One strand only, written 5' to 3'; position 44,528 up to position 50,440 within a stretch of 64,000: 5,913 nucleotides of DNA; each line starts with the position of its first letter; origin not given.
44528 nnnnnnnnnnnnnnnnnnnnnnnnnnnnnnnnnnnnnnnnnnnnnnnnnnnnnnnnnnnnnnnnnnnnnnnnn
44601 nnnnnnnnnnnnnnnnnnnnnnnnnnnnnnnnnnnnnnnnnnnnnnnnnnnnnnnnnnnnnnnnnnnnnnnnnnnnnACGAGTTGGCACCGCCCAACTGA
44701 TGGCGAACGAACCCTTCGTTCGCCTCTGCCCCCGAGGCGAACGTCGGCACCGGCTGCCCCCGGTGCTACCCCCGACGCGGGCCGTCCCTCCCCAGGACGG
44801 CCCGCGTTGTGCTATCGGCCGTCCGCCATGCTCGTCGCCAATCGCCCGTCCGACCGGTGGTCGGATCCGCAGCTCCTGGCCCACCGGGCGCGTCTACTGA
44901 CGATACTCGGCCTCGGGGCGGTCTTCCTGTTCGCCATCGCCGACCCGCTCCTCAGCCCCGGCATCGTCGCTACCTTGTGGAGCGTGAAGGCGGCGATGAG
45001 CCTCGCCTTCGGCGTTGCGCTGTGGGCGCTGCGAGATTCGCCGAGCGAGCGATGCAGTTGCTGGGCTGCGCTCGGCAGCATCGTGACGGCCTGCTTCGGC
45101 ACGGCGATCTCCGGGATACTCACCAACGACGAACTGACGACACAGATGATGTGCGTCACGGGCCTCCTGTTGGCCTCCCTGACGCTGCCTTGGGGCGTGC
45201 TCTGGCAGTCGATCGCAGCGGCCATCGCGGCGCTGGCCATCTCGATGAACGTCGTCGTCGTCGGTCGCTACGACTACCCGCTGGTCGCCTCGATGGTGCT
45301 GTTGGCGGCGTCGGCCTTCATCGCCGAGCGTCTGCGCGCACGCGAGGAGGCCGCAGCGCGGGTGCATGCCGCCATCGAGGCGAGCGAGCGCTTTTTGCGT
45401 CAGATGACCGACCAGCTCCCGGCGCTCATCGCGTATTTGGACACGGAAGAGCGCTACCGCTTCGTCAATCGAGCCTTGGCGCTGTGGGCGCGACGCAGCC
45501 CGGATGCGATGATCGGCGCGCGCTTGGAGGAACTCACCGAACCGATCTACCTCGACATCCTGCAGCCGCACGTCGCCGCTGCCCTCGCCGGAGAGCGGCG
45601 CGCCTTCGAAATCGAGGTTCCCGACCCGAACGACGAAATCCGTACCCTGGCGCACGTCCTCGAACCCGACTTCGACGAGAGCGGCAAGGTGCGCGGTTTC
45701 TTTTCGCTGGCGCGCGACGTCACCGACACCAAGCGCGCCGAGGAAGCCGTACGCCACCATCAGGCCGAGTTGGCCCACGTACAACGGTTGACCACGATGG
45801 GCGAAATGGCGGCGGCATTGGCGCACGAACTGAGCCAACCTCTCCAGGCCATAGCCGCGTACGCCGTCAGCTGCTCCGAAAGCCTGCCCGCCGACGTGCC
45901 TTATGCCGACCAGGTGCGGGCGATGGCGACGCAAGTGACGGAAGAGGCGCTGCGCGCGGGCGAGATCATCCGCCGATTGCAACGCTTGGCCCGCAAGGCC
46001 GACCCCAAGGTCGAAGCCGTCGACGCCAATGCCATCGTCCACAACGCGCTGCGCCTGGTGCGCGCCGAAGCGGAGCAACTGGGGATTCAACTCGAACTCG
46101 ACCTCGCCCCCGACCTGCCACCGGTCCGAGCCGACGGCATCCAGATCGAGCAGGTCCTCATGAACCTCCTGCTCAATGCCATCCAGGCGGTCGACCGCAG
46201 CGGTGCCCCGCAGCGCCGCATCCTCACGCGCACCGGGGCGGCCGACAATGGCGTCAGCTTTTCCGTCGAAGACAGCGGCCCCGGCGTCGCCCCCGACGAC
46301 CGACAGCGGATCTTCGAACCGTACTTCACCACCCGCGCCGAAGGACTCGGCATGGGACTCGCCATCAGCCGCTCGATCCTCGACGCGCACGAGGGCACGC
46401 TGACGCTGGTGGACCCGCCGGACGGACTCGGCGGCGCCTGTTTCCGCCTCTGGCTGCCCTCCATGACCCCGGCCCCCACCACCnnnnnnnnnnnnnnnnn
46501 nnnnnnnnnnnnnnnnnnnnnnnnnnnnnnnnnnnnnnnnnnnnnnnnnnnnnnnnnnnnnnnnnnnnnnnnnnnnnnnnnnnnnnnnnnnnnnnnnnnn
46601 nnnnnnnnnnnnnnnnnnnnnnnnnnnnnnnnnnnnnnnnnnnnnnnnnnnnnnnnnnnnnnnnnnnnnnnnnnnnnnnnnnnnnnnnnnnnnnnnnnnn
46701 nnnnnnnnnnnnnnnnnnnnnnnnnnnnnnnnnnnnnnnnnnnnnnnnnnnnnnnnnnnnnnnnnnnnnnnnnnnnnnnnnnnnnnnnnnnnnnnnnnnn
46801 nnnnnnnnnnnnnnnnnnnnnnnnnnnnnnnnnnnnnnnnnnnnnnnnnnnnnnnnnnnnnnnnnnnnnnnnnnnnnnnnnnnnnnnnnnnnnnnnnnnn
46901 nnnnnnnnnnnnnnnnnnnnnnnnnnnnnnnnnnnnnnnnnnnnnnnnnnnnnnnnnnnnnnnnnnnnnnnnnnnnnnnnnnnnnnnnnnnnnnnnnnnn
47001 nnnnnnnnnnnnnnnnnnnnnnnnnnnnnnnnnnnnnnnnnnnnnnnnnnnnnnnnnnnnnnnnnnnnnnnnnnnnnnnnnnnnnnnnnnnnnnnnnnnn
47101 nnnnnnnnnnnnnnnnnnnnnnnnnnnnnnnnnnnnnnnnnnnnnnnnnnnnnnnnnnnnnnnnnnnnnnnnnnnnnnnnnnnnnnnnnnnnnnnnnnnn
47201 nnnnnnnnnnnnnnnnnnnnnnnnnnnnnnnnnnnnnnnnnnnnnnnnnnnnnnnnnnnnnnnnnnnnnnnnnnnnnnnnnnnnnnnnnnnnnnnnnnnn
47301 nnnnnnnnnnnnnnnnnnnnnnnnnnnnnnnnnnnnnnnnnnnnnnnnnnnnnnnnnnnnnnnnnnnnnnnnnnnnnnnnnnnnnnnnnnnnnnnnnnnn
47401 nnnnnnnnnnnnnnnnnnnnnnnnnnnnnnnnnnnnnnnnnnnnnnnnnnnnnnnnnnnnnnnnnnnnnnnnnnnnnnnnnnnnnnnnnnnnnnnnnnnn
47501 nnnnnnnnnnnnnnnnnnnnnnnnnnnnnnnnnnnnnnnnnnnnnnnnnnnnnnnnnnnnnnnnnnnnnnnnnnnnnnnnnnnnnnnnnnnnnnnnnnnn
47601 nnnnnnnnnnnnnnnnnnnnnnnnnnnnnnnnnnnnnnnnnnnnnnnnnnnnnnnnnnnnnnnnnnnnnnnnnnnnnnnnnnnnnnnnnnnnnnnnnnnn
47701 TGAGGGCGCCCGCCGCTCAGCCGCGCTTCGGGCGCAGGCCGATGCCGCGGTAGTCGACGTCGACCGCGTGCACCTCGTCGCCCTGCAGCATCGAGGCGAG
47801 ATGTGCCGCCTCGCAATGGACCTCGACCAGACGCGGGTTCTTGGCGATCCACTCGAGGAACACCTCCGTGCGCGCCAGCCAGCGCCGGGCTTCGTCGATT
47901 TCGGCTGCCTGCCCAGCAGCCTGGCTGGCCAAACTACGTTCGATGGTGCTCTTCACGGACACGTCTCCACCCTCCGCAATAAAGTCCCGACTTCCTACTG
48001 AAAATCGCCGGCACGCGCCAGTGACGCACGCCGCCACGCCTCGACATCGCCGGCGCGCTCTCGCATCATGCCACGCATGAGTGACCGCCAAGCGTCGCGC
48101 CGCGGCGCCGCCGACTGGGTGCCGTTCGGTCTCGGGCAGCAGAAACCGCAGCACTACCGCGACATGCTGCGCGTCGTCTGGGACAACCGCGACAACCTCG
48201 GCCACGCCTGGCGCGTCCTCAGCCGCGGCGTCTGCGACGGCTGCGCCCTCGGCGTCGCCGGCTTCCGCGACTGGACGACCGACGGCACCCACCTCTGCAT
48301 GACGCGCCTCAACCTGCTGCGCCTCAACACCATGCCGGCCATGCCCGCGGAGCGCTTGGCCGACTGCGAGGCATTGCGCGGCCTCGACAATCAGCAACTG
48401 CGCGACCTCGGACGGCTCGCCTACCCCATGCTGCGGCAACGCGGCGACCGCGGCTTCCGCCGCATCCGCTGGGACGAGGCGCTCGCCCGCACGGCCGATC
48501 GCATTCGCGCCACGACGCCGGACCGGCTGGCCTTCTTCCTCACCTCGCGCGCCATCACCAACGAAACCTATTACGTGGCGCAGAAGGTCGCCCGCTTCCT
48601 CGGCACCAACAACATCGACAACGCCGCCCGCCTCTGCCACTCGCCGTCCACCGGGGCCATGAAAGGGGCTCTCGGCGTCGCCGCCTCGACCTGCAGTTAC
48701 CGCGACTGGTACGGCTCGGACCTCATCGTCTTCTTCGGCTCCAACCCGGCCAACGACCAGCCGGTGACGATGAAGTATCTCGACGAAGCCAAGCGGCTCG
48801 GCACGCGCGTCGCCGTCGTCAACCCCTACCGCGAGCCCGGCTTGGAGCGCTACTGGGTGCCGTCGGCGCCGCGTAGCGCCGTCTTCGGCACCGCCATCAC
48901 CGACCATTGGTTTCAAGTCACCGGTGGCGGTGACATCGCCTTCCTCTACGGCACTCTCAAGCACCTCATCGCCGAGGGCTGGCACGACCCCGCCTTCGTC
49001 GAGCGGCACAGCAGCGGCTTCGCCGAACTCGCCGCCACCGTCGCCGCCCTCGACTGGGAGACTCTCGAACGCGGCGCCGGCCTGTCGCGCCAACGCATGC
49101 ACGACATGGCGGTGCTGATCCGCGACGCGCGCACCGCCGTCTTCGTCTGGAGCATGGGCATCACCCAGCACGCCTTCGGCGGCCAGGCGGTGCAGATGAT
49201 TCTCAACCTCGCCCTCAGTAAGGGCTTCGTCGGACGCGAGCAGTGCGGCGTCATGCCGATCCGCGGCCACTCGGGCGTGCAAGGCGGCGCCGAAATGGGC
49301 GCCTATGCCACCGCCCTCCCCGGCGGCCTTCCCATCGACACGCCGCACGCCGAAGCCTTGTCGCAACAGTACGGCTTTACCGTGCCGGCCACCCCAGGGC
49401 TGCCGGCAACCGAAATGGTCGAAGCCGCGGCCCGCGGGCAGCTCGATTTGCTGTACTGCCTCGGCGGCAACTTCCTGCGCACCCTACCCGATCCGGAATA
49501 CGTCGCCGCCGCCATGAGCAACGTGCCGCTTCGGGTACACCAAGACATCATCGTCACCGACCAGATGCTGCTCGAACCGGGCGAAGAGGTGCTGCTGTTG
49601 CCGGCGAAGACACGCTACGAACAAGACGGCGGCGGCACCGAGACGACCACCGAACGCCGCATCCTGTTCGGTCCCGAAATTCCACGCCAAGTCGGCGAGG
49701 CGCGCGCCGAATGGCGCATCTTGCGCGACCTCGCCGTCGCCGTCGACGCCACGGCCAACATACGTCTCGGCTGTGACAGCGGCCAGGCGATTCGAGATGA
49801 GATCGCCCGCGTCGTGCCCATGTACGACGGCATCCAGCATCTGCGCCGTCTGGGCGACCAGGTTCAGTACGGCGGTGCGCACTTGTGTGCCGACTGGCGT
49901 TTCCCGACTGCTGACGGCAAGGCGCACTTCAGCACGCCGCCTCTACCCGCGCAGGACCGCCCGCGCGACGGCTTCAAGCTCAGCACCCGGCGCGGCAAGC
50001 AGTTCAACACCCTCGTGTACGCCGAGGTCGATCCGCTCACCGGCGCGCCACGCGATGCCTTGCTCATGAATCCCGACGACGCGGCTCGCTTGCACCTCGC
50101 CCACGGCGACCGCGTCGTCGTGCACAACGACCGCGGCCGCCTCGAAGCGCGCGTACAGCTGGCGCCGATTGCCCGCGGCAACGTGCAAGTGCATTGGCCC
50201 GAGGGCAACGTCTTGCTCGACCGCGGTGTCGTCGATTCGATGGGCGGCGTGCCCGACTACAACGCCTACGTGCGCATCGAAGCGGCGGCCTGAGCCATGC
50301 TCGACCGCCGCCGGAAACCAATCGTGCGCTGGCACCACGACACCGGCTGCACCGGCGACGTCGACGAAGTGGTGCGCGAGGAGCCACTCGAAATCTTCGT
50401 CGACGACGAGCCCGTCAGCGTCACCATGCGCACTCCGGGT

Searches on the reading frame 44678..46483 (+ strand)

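Call 54: search_protein_families(library=pfam, proteins=[window:44678-46483:+], max_evalue=0.00001)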
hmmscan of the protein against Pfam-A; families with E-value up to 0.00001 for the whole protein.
window:44678-46483:+ (602 aa): 3 families
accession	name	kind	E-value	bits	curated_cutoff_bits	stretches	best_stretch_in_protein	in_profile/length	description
PF02518.31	HATPase_c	-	2.7e-21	76.5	26.4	1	486-595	2-109/111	Histidine kinase-, DNA gyrase B-, and HSP90-like ATPase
PF08448.16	PAS_4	-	5.3e-20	72.1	23.1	1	245-353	2-110/110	PAS fold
PF00512.31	HisKA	-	4.2e-07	30.4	26.9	1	374-440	2-63/66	His Kinase A (phospho-acceptor) domain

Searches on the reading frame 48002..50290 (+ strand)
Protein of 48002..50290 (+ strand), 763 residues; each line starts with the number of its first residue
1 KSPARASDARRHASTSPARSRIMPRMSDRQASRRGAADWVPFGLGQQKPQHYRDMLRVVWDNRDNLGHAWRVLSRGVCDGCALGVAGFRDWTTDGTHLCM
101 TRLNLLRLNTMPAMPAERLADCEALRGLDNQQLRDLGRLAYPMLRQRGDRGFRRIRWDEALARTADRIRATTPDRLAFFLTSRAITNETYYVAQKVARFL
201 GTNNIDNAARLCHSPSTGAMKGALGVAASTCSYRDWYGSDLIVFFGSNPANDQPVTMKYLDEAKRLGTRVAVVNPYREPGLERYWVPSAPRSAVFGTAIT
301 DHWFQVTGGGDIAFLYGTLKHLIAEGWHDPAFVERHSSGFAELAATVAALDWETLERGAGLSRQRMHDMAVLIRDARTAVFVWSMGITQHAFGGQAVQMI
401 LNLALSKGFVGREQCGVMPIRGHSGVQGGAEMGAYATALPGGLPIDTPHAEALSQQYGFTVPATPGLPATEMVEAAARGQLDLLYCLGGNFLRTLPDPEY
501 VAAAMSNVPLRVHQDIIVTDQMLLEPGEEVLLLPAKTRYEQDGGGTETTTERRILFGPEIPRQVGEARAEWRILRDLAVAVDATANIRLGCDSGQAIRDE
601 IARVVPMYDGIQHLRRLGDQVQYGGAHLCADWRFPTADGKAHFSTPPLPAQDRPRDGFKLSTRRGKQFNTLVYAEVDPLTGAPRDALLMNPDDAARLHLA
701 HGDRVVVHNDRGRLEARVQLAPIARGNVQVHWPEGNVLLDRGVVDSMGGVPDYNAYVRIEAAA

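Call 54: search_protein_families(library=pfam, proteins=[window:48002-50290:+], max_evalue=0.00001)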
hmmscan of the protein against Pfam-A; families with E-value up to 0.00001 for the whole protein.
window:48002-50290:+ (763 aa): 2 families
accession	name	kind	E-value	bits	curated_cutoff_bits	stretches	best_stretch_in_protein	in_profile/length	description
PF00384.28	Molybdopterin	-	1.8e-38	132.9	24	1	138-578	1-351/353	Molybdopterin oxidoreductase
PF01568.27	Molydop_binding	-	1.5e-13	51.2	26.8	1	661-754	5-107/110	Molydopterin dinucleotide binding domain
